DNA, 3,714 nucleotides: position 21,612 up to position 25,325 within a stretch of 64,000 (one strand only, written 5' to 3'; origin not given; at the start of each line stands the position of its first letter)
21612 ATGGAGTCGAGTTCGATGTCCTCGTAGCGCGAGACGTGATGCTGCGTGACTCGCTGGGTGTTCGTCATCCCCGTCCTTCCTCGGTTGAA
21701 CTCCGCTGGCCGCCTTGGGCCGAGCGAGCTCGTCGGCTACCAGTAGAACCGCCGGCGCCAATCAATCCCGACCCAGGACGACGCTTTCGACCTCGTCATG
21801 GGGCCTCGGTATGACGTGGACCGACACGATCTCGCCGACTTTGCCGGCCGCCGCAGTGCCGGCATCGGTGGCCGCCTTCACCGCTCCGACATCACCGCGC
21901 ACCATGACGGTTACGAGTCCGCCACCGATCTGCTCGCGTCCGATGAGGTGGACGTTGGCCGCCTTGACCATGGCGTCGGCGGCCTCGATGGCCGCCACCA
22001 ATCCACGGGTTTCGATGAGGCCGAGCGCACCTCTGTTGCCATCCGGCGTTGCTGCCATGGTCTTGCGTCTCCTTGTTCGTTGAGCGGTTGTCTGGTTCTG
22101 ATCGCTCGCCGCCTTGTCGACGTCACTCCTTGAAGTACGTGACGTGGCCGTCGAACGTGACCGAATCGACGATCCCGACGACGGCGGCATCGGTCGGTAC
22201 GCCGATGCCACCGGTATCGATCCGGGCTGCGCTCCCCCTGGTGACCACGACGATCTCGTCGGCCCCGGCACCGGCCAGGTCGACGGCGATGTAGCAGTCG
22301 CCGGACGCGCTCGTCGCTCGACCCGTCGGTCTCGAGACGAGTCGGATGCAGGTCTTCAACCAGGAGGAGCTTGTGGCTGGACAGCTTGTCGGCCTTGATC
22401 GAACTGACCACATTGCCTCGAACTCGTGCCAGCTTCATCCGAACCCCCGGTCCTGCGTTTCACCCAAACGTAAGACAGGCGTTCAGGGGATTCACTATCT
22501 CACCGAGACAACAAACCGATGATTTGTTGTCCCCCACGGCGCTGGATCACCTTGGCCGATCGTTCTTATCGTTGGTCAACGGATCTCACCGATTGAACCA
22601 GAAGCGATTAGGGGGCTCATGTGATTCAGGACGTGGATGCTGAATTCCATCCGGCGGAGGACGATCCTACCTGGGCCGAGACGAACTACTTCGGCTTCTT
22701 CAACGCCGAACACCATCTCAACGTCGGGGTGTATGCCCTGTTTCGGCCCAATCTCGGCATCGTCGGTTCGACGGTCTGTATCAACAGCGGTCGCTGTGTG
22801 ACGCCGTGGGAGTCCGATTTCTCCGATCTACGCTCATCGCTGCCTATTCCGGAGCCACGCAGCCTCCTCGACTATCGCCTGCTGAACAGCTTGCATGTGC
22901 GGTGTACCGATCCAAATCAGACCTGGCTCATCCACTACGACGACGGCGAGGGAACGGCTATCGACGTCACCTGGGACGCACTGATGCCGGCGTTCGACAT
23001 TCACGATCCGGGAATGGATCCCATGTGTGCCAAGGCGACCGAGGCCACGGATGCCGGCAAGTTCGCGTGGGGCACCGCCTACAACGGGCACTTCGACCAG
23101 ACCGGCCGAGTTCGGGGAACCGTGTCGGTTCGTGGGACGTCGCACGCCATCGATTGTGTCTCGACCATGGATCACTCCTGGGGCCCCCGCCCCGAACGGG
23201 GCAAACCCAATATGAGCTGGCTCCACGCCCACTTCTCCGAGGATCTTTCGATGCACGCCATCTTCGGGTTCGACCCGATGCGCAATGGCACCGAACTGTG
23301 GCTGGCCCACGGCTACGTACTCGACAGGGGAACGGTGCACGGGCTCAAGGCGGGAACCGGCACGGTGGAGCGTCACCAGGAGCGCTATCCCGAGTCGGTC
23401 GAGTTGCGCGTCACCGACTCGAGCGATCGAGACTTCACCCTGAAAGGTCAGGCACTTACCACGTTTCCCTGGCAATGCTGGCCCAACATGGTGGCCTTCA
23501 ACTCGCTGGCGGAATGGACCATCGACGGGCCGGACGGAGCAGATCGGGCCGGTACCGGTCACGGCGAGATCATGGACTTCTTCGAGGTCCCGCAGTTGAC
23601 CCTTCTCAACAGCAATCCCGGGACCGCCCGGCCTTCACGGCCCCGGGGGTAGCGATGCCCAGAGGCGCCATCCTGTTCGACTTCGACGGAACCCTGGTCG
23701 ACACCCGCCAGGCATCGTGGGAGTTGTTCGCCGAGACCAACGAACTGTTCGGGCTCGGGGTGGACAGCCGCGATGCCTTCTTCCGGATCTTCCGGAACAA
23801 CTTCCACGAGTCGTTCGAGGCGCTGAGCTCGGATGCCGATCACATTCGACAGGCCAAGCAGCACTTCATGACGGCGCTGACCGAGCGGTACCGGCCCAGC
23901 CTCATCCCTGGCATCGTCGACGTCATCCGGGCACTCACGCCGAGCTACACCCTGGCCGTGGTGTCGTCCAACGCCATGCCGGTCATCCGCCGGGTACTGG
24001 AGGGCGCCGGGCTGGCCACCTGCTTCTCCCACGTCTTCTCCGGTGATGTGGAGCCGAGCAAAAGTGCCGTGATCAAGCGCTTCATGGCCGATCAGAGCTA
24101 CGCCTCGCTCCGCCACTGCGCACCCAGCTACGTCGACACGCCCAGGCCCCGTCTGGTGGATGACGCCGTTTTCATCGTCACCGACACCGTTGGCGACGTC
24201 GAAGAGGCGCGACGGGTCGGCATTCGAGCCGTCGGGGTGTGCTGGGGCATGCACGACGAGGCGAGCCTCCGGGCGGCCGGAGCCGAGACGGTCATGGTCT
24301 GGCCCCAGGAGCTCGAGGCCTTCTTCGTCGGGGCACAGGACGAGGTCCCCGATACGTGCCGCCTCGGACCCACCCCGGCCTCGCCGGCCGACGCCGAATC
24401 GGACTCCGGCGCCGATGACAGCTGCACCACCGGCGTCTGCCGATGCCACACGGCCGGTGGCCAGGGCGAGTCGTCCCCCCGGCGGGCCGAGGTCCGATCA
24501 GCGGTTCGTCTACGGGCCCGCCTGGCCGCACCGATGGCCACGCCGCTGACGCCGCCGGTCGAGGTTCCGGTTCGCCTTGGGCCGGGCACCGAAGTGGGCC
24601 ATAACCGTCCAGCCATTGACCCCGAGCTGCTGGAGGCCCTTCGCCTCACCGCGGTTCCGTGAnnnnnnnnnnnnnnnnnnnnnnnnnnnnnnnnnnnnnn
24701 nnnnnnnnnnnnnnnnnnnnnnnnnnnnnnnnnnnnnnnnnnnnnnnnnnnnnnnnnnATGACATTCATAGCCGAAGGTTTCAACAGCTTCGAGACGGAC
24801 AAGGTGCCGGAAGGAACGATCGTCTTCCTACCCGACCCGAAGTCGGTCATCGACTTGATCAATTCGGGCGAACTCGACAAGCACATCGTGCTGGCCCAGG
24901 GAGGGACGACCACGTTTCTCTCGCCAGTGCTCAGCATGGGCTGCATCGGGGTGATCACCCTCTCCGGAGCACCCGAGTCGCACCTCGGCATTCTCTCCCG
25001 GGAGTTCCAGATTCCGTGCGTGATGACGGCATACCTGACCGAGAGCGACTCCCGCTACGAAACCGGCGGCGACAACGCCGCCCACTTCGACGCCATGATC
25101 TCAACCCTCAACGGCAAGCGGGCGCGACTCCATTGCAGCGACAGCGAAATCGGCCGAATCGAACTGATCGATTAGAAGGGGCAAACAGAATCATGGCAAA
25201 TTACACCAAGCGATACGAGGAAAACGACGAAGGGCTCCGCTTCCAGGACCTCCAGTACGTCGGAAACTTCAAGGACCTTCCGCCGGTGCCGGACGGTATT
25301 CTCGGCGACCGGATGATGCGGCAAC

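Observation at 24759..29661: Split and degenerate PEP-utilising machinery: a stand-alone swivel-His domain plus a PPDK-like protein that appears to lack the pyruvate/PEP active site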

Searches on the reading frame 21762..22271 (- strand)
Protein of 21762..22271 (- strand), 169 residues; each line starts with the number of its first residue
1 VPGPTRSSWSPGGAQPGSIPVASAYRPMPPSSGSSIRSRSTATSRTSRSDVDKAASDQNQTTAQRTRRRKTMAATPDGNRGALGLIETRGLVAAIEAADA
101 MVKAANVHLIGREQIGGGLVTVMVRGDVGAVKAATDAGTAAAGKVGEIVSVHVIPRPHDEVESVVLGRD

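Call 3: search_protein_families(library=pfam, proteins=[window:21762-22271:-], max_evalue=0.01)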
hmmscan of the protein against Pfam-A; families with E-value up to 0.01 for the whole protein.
window:21762-22271:- (169 aa): 1 family
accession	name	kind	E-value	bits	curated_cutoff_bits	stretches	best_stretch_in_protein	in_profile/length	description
PF00936.24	BMC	-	9.1e-30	102.9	24.5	1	82-157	1-75/75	BMC domain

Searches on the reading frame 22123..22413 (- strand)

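Call 20: search_protein_families(library=pfam, proteins=[window:22123-22413:-], max_evalue=0.001)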
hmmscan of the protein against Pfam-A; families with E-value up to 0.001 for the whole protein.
window:22123-22413:- (96 aa): 1 family
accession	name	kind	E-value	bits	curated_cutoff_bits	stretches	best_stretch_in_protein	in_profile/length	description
PF03319.19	EutN_CcmL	-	8e-13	49.1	25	1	23-83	23-83/83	Ethanolamine utilisation protein EutN/carboxysome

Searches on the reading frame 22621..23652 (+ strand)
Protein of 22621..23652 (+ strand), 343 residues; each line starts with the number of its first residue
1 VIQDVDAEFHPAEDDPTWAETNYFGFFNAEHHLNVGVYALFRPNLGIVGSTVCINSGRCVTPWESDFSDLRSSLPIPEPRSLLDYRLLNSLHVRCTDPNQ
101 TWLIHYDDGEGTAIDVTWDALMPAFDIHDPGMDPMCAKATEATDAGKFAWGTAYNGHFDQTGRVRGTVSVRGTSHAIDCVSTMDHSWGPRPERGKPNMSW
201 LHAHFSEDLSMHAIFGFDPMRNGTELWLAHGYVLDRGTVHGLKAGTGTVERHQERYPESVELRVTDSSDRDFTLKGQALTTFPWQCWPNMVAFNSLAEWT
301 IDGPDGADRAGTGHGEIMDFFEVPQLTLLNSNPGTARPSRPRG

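Call 3: search_protein_families(library=pfam, proteins=[window:22621-23652:+], max_evalue=0.01)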
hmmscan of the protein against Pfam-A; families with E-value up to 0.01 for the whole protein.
window:22621-23652:+ (343 aa): 2 families
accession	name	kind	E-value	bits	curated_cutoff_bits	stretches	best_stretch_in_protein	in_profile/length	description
PF23212.2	DUF7064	-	5.5e-13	49.8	24.7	1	196-318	6-123/126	Domain of unknown function (DUF7064)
PF23213.1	DUF7065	-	7.3e-07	29.9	27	1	156-190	149-183/183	Domain of unknown function (DUF7065)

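Call 7: search_protein_families(library=ncbifam, proteins=[window:22621-23652:+], max_evalue=0.01)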
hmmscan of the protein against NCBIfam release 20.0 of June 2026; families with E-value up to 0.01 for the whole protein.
window:22621-23652:+ (343 aa): 1 family
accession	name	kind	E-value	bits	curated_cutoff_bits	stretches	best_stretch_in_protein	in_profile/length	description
NF053593.1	Rv3169_fam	subfamily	3e-13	49.5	150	1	10-275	18-275/351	Rv3169 family protein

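Call 44: search_solved_structures(query=window:22621-23652:+, max_evalue=10)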
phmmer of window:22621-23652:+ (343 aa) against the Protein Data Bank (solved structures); distinct sequences matched with E-value up to 10: 1.
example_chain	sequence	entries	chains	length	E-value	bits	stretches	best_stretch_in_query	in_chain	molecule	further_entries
4z9m_A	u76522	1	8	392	0.21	13.6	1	109-179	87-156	Creatine kinase S-type, mitochondrial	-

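Call 94: search_solved_structures(query=A5, max_evalue=10, show_alignments=1)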
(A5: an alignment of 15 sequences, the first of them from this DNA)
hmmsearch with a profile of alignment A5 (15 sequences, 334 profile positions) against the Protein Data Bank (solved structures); distinct sequences matched with E-value up to 10: 1.
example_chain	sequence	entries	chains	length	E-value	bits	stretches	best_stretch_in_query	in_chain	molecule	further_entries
5opt_i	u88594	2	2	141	0.57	12.5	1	218-319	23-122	40S ribosomal protein S12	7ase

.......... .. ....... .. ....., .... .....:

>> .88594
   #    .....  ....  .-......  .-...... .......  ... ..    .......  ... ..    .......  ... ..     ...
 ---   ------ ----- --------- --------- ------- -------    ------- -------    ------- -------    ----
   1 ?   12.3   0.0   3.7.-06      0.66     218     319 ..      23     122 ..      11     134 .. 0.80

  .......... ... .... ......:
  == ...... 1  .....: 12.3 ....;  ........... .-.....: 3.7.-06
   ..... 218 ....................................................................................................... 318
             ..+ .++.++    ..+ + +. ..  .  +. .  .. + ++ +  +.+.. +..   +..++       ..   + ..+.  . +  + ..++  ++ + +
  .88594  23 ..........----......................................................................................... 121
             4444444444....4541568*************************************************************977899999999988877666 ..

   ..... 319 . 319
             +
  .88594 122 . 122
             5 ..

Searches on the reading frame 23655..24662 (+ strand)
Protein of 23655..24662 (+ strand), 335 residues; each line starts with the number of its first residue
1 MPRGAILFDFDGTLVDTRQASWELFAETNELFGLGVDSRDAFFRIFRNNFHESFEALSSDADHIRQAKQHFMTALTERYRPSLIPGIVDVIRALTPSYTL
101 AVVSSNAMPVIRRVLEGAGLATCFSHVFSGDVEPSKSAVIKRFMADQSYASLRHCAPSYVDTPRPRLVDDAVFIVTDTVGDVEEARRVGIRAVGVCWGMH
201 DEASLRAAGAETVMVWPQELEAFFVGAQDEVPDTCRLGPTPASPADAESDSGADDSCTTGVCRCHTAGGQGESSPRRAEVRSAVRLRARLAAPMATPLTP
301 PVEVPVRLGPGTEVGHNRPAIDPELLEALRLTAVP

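Call 3: search_protein_families(library=pfam, proteins=[window:23655-24659:+], max_evalue=0.01)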
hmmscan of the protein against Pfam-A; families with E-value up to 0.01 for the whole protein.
seq(335 aa): 5 families
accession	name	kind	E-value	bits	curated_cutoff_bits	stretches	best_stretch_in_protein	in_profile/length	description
PF13419.12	HAD_2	-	4.4e-18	66.4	23.8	1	6-195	1-178/178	Haloacid dehalogenase-like hydrolase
PF12710.13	HAD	-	1.7e-11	45.3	27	1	6-182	1-185/189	haloacid dehalogenase-like hydrolase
PF00702.32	Hydrolase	-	5.6e-10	40.4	26.4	1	5-134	3-151/191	haloacid dehalogenase-like hydrolase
PF06888.18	Put_Phosphatase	-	4.2e-05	23.5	27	1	6-130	3-122/234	Putative Phosphatase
PF13242.12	Hydrolase_like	-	0.0047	17.2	22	1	169-211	21-64/75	HAD-hyrolase-like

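Call 67: search_protein_families(library=ncbifam, proteins=[window:23655-24662:+], max_evalue=0.00001)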
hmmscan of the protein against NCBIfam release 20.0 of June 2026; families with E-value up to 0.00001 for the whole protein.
window:23655-24662:+ (335 aa): 9 families
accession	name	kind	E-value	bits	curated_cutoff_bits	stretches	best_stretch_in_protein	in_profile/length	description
NF009699.0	PRK13225.1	equivalog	3.3e-13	49.8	368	1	5-220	64-263/273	phosphoglycolate phosphatase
NF009695.0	PRK13222.1-2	equivalog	1.9e-10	40.6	225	1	59-214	69-212/226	phosphoglycolate phosphatase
NF009804.0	PRK13288.1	equivalog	8.4e-09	35.2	218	1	5-131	5-132/215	pyrophosphatase PpaX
TIGR01454.1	AHBA_synth_RP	hypoth_equivalog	2.3e-08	33.9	246.65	1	94-223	87-202/205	AHBA synthesis associated protein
TIGR03351.1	PhnX-like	hypoth_equivalog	3.8e-08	33.6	218.9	0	171-215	165-210/220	phosphonatase-like hydrolase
TIGR01449.2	PGP_bact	equivalog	4.5e-07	29.6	180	0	7-132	2-136/213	phosphoglycolate phosphatase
TIGR02252.1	DREG-2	subfamily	5.8e-06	26.2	155.2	0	5-58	2-54/203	HAD hydrolase, REG-2-like, family IA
TIGR01488.1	HAD-SF-IB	subfamily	8.6e-06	25.8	45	0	5-129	1-117/177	HAD-IB family phosphatase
NF009697.0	PRK13222.1-4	equivalog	9.2e-06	25.1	327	0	63-203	73-201/232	phosphoglycolate phosphatase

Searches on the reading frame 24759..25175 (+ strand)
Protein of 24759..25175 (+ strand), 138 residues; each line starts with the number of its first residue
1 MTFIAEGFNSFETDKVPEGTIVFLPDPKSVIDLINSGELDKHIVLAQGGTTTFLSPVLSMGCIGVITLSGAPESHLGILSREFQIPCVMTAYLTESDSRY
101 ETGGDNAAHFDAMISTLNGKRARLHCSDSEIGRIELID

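Call 3: search_protein_families(library=pfam, proteins=[window:24759-25175:+], max_evalue=0.01)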
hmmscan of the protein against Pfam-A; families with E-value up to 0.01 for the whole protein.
window:24759-25175:+ (138 aa): 1 family
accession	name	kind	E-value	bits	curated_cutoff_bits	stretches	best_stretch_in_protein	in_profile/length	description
PF00391.29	PEP-utilizers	-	2e-06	27.8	23.1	1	57-91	19-52/72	PEP-utilising enzyme, mobile domain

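Call 7: search_protein_families(library=ncbifam, proteins=[window:24759-25175:+], max_evalue=0.01)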
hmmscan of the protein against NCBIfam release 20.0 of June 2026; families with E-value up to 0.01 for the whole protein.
window:24759-25175:+ (138 aa): 1 family
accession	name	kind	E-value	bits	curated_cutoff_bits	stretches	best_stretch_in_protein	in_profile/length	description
NF008283.0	PRK11061.1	equivalog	9e-05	20.9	583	1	40-96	320-377/748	phosphoenolpyruvate--protein phosphotransferase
